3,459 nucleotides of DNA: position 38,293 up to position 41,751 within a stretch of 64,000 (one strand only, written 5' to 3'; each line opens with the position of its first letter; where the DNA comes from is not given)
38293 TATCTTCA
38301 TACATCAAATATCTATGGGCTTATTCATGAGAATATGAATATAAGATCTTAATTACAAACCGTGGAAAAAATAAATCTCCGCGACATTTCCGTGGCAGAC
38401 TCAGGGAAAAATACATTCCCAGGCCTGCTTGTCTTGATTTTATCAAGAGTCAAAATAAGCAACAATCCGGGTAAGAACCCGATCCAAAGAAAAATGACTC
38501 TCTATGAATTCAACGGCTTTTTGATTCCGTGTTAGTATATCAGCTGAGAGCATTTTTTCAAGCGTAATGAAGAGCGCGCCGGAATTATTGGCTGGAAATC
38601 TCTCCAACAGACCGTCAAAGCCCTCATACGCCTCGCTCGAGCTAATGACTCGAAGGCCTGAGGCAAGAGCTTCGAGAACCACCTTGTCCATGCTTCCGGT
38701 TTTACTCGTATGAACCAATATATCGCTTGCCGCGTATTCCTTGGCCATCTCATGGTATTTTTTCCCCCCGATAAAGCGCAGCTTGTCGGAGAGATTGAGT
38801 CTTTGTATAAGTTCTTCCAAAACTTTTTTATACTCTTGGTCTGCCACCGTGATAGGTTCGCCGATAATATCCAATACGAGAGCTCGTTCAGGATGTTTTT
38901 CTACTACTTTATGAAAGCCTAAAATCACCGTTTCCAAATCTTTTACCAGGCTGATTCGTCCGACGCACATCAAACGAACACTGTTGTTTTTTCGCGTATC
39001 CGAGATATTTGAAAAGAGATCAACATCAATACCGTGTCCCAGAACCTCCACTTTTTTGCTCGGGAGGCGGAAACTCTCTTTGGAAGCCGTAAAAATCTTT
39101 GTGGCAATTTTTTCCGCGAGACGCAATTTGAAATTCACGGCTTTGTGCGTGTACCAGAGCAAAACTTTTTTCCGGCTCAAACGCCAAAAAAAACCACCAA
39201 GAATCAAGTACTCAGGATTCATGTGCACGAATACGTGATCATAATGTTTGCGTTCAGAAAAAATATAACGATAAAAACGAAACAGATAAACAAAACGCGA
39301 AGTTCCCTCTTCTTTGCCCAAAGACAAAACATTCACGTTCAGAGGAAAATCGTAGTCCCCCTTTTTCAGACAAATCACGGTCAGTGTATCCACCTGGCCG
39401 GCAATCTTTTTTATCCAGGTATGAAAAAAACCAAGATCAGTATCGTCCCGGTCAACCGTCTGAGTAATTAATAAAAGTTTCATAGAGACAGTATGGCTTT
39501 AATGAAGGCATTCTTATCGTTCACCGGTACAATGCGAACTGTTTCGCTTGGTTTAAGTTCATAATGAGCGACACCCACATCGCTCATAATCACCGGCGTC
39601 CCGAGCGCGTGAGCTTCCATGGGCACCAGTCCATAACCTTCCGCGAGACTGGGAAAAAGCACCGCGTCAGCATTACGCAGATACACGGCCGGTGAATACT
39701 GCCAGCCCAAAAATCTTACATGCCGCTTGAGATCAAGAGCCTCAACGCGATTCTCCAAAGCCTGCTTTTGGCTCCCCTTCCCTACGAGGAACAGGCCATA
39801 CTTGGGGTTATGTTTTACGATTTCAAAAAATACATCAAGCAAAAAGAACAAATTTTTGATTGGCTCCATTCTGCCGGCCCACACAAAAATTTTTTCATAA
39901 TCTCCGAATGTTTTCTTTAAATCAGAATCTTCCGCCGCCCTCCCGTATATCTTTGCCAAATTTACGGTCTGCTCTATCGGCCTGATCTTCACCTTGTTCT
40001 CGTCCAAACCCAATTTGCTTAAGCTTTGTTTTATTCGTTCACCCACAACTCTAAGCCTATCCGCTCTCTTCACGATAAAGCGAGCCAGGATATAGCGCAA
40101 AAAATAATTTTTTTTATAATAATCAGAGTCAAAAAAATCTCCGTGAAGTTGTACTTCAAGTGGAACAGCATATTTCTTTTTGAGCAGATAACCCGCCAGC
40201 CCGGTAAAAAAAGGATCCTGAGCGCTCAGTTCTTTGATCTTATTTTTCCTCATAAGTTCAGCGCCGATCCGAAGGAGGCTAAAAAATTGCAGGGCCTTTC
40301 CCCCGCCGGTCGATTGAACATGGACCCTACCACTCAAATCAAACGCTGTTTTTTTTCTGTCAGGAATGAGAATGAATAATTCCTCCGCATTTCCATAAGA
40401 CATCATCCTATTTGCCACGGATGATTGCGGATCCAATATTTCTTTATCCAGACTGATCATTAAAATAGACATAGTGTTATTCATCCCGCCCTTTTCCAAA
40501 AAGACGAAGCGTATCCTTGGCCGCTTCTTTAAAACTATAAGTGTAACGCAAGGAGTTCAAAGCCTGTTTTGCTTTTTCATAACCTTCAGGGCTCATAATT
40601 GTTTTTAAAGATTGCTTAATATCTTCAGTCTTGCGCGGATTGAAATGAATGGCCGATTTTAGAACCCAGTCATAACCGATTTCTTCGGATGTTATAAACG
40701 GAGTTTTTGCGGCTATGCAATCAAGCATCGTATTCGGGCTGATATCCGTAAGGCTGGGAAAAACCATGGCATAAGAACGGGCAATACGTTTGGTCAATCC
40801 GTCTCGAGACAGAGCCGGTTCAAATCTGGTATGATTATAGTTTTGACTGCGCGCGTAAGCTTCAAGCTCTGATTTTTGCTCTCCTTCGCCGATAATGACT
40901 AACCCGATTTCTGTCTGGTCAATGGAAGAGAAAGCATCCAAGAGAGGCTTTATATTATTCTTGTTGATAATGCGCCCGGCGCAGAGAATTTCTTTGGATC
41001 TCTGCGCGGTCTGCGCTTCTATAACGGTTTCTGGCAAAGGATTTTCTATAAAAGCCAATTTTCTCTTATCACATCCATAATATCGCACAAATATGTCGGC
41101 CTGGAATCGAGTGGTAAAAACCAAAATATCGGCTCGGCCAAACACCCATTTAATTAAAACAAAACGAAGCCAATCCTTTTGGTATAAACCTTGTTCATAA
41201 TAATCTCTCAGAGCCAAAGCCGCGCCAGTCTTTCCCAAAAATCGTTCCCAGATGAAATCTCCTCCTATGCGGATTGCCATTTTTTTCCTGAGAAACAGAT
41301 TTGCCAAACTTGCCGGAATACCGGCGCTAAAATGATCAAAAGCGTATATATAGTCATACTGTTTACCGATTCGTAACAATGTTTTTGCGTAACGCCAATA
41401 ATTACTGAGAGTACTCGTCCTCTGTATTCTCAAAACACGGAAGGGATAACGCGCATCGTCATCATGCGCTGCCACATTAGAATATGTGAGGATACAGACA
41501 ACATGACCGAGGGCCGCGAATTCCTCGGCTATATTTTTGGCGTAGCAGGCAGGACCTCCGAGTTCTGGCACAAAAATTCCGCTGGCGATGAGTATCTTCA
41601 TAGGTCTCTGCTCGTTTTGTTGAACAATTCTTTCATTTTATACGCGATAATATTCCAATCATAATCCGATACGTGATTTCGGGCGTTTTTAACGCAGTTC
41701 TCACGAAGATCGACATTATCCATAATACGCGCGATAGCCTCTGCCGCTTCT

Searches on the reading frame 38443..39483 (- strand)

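Call 7: search_protein_families(library=pfam, proteins=[window:38443-39483:-], max_evalue=0.001)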
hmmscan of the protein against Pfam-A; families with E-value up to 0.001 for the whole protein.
window:38443-39483:- (346 aa): 2 families
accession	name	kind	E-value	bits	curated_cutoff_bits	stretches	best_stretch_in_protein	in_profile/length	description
PF00534.26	Glycos_transf_1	-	1.6e-18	67.3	26.4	1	166-283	13-123/172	Glycosyl transferases group 1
PF13692.12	Glyco_trans_1_4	-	1.8e-13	51.4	27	1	170-293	3-123/142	Glycosyl transferases group 1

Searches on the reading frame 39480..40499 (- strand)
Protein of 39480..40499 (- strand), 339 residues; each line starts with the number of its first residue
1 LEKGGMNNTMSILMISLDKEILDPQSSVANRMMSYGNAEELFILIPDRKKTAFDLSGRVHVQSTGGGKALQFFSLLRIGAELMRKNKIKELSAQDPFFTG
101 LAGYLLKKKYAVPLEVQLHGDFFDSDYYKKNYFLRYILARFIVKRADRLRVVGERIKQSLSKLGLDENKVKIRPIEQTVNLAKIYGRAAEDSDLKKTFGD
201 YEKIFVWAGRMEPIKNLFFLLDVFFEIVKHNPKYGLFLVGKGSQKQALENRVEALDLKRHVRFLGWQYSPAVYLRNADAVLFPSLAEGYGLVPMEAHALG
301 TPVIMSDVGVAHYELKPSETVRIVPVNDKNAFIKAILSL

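Call 7: search_protein_families(library=pfam, proteins=[window:39480-40499:-], max_evalue=0.001)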
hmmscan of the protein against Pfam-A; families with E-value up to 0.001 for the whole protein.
window:39480-40499:- (339 aa): 5 families
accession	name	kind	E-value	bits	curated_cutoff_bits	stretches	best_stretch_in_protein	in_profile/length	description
PF00534.26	Glycos_transf_1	-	2.9e-28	99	26.4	1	197-338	10-154/172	Glycosyl transferases group 1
PF13692.12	Glyco_trans_1_4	-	8.2e-28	97.9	27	1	203-339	2-139/142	Glycosyl transferases group 1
PF20706.3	GT4-conflict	-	1.7e-11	44.2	26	1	140-307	141-312/385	Family 4 Glycosyltransferase in conflict systems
PF13439.12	Glyco_transf_4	-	4.5e-07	30.5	28.5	1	70-172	55-161/170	Glycosyltransferase Family 4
PF13579.12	Glyco_trans_4_4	-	2.8e-06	28.2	29.7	1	84-173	68-155/158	Glycosyl transferase 4-like domain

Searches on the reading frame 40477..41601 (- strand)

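Call 7: search_protein_families(library=pfam, proteins=[window:40477-41601:-], max_evalue=0.001)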
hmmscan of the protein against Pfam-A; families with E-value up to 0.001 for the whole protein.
window:40477-41601:- (374 aa): 4 families
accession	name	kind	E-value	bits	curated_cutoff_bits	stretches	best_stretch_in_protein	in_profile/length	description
PF13579.12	Glyco_trans_4_4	-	4.4e-14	53.6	29.7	1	15-187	1-157/158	Glycosyl transferase 4-like domain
PF00534.26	Glycos_transf_1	-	8.9e-14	51.8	26.4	1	200-342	13-160/172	Glycosyl transferases group 1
PF13692.12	Glyco_trans_1_4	-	1.7e-13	51.4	27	1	203-335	2-139/142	Glycosyl transferases group 1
PF13439.12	Glyco_transf_4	-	1.3e-10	42.1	28.5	1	15-188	2-165/170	Glycosyltransferase Family 4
